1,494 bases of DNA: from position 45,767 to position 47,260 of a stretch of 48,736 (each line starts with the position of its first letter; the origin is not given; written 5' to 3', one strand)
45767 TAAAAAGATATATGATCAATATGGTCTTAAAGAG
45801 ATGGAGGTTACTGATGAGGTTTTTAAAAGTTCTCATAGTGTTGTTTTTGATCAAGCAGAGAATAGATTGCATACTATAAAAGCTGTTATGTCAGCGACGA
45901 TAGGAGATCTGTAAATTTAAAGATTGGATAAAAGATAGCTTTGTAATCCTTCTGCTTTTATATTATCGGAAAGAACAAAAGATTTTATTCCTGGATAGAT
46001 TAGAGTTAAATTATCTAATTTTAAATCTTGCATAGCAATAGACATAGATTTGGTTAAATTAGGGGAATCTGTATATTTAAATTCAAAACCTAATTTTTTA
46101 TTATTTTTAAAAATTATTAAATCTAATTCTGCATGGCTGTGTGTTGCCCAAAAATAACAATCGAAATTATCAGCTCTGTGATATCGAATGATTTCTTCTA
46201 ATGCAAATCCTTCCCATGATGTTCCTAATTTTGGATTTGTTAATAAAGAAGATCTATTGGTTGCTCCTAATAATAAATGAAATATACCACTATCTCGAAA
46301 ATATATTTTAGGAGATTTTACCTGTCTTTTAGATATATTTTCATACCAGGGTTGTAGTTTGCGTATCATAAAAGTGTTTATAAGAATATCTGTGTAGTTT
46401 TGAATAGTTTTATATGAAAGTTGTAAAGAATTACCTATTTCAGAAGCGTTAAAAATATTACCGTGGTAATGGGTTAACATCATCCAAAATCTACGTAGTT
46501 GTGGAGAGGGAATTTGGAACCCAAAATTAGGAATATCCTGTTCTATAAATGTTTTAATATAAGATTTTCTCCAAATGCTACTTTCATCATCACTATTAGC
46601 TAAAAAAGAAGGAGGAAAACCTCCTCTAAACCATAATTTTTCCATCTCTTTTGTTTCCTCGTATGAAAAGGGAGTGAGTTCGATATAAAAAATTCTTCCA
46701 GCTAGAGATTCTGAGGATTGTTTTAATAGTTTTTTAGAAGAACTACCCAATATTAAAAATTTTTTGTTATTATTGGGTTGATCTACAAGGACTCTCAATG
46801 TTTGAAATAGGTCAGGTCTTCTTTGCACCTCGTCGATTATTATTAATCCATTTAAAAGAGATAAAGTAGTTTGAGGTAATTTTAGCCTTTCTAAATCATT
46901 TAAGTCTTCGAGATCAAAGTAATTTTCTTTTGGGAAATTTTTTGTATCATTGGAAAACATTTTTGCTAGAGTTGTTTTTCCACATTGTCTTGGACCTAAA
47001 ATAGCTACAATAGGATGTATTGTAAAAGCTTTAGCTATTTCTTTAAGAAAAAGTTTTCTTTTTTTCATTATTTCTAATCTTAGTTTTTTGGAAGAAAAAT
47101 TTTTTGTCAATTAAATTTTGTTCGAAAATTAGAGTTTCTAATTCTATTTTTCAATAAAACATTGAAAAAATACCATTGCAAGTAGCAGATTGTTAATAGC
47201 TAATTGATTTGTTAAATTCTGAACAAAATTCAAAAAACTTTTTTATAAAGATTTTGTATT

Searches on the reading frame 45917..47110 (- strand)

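Call 44: search_protein_families(library=pfam, proteins=[window:45917-47110:-], max_evalue=0.01)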
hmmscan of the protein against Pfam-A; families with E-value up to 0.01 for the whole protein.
window:45917-47110:- (397 aa): 6 families
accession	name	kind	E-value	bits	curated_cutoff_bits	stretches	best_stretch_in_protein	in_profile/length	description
PF13635.12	DUF4143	-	2.3e-42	144.9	28.1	1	190-346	1-159/160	Domain of unknown function (DUF4143)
PF13173.12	AAA_14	-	1.8e-29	102.8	27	1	33-153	3-128/129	AAA domain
PF01637.24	ATPase_2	-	7e-08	33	33.2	0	24-63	10-51/225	ATPase domain predominantly from Archaea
PF13401.12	AAA_22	-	0.00037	21.3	27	0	87-117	85-115/130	AAA domain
PF20720.3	nSTAND3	-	0.0021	18.2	27.2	1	23-80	8-64/155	Novel STAND NTPase 3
PF00005.33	ABC_tran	-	0.0094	17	25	0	33-74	12-52/137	ABC transporter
